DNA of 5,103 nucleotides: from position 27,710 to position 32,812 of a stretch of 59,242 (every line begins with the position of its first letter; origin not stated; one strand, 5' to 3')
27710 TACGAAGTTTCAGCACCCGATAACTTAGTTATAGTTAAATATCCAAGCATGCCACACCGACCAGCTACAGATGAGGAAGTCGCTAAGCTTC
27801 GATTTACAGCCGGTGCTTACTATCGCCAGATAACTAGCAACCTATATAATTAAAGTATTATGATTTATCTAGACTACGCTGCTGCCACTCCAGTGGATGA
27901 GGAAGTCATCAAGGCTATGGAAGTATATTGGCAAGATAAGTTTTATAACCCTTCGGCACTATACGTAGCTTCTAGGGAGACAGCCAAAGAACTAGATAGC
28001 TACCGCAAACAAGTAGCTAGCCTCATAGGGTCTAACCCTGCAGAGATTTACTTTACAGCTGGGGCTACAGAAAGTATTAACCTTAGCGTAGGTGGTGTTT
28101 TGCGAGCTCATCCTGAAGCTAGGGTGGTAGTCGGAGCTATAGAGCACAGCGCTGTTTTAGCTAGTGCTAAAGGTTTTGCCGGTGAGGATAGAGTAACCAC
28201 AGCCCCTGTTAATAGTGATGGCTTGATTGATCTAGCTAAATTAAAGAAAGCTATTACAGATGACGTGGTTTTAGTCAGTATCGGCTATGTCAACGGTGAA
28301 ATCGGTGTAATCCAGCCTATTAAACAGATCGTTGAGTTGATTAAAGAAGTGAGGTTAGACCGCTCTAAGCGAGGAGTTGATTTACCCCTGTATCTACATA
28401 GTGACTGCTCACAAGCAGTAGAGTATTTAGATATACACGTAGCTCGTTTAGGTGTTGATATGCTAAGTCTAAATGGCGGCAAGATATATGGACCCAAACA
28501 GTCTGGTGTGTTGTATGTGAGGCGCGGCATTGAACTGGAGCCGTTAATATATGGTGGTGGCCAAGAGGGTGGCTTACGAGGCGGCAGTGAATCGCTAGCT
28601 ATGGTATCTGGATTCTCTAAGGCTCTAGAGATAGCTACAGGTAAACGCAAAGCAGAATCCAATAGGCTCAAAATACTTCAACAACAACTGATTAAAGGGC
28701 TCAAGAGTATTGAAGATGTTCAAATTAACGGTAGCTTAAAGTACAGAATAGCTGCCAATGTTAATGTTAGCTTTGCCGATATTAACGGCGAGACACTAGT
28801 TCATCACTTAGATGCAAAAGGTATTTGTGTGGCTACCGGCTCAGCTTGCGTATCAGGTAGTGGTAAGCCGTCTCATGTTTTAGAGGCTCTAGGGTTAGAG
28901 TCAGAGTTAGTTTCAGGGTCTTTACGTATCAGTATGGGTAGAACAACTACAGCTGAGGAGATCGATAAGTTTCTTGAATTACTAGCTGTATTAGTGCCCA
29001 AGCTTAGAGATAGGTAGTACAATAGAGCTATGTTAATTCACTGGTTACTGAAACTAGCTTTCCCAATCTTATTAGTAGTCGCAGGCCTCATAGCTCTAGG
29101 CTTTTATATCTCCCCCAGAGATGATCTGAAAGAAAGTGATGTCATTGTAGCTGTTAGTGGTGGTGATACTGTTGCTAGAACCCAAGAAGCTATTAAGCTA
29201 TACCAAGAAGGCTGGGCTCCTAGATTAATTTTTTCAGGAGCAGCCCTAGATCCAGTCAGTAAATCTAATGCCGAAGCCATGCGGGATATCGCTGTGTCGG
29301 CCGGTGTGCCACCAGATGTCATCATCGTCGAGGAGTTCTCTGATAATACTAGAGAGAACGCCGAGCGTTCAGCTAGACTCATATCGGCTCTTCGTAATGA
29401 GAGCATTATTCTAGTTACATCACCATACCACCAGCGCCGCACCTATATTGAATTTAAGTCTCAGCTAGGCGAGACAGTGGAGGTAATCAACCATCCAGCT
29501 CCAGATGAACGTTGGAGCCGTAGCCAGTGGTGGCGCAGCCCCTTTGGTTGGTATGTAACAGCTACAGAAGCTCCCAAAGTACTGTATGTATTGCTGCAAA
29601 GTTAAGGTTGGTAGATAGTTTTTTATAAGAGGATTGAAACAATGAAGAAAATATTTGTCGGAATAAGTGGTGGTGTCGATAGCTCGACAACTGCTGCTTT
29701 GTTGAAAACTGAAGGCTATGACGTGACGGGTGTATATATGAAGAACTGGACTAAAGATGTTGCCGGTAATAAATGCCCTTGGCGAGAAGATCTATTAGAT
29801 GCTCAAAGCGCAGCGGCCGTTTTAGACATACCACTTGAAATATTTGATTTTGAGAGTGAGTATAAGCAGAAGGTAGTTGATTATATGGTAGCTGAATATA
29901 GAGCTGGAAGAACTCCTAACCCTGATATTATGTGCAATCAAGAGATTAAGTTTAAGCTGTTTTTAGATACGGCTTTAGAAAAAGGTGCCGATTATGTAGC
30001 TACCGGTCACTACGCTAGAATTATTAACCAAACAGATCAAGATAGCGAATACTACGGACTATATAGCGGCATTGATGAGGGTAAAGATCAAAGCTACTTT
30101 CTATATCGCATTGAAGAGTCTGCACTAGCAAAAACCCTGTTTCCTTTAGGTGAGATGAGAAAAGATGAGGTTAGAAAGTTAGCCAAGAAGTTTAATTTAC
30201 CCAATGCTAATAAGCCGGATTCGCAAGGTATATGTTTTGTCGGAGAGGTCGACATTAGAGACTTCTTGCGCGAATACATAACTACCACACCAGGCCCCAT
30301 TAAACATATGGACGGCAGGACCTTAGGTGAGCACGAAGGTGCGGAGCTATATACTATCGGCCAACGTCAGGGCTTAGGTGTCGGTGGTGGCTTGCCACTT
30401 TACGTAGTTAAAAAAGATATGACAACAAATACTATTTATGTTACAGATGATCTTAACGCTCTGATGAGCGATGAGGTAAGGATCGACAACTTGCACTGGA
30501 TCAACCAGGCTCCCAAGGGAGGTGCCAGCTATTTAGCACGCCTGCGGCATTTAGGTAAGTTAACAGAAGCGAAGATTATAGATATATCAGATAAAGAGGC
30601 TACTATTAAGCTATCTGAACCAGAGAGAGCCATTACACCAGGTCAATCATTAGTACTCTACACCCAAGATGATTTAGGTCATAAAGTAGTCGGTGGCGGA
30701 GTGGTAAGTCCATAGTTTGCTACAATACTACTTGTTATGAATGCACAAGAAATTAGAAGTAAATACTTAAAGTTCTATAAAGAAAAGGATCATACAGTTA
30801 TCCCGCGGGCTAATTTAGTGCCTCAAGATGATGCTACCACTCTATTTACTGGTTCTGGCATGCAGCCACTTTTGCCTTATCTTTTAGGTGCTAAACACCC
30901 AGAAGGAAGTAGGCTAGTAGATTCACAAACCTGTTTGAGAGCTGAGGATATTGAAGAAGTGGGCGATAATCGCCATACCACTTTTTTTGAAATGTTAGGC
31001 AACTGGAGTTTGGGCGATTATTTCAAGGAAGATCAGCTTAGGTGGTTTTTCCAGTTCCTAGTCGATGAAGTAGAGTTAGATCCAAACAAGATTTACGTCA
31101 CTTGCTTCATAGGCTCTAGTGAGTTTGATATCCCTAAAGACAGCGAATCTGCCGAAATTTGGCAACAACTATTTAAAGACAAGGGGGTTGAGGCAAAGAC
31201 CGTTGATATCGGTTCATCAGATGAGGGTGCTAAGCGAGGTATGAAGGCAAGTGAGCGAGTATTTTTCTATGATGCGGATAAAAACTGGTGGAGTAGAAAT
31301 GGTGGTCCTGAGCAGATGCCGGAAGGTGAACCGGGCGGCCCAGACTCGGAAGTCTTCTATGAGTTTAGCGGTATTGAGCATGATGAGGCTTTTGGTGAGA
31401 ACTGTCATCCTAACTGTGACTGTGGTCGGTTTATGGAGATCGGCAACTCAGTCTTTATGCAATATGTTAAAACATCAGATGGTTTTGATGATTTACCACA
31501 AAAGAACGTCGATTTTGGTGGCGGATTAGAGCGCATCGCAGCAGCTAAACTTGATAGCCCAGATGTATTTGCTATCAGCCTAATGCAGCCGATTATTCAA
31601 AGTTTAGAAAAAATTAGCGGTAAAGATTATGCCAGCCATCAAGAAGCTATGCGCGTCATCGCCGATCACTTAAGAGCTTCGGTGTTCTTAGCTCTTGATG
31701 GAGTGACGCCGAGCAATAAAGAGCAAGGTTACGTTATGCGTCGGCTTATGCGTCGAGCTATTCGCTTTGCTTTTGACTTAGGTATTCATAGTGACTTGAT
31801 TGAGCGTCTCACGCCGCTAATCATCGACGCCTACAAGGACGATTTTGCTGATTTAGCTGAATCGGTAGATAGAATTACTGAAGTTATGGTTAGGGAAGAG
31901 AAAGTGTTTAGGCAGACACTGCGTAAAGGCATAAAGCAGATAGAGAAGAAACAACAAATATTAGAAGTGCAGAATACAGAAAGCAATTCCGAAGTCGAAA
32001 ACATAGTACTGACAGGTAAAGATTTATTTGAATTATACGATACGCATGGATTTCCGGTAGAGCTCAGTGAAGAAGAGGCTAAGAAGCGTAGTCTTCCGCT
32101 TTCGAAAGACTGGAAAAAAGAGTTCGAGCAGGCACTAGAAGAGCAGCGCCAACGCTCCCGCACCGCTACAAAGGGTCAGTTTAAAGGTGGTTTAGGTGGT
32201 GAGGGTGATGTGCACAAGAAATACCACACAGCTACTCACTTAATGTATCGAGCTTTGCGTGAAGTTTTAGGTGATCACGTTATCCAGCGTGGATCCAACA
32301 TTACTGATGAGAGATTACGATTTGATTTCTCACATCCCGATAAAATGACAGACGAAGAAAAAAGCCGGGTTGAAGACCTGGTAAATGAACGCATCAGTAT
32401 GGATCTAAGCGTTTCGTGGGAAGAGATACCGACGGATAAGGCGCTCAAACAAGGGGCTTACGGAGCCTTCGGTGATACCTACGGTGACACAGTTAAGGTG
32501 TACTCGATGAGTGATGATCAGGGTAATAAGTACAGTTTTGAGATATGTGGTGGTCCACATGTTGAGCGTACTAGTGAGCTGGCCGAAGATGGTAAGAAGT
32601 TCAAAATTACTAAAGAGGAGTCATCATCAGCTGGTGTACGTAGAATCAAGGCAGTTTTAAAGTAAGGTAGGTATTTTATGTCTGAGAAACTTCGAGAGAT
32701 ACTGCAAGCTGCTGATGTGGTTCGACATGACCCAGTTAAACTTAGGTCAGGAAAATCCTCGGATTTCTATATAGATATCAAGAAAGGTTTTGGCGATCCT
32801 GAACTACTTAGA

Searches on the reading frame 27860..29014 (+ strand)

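Call 73: search_protein_families(library=pfam, proteins=[window:27860-29014:+], max_evalue=0.00001)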
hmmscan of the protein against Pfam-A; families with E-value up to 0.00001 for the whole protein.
window:27860-29014:+ (385 aa): 1 family
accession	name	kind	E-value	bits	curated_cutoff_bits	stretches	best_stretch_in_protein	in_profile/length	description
PF00266.25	Aminotran_5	-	7.4e-64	216.5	21.5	1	2-371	1-371/371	Aminotransferase class-V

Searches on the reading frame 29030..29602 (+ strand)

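Call 91: search_protein_families(library=pfam, proteins=[window:29030-29602:+], max_evalue=0.00001)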
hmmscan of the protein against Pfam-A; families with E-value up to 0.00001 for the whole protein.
window:29030-29602:+ (191 aa): 1 family
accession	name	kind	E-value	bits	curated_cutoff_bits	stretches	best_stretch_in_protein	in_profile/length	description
PF02698.23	DUF218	-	2.4e-26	92.7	27.6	1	38-161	2-110/133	DUF218 domain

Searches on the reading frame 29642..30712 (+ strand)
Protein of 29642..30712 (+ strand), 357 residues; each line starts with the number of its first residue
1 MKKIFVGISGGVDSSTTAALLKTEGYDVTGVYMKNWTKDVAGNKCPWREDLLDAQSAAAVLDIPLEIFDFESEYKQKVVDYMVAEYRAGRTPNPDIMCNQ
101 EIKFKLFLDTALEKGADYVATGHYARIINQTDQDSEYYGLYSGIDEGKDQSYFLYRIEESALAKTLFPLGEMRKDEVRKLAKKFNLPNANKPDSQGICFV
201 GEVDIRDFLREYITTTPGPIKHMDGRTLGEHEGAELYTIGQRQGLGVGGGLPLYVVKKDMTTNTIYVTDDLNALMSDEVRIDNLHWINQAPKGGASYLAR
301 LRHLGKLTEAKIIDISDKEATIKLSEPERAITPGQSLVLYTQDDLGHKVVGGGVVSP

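Call 91: search_protein_families(library=pfam, proteins=[window:29642-30712:+], max_evalue=0.00001)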
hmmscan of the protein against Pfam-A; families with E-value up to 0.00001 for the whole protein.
window:29642-30712:+ (357 aa): 4 families
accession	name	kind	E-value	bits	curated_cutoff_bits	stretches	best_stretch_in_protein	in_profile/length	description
PF03054.22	tRNA_Me_trans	-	5.2e-78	261.8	20.6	1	2-201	1-201/202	tRNA methyl transferase HUP domain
PF20259.3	tRNA_Me_trans_M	-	2.9e-22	78.4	27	1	206-268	1-65/66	tRNA methyl transferase PRC-barrel domain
PF20258.4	tRNA_Me_trans_C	-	9.6e-16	58.3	20.6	1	276-355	1-77/77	Aminomethyltransferase beta-barrel domain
PF02540.23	NAD_synthase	-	1.1e-06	28.5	21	0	2-34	19-53/242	NAD synthase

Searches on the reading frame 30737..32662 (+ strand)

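Call 91: search_protein_families(library=pfam, proteins=[window:30737-32662:+], max_evalue=0.00001)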
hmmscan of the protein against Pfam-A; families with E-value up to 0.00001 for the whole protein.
window:30737-32662:+ (642 aa): 2 families
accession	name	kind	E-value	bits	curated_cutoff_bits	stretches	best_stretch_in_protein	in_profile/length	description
PF01411.24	tRNA-synt_2c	-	5.4e-111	372.3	30.3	1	5-505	1-458/552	tRNA synthetases class II (A)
PF07973.19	tRNA_SAD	-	4.2e-12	46.3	24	1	586-637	1-43/44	Threonyl and Alanyl tRNA synthetase second additional domain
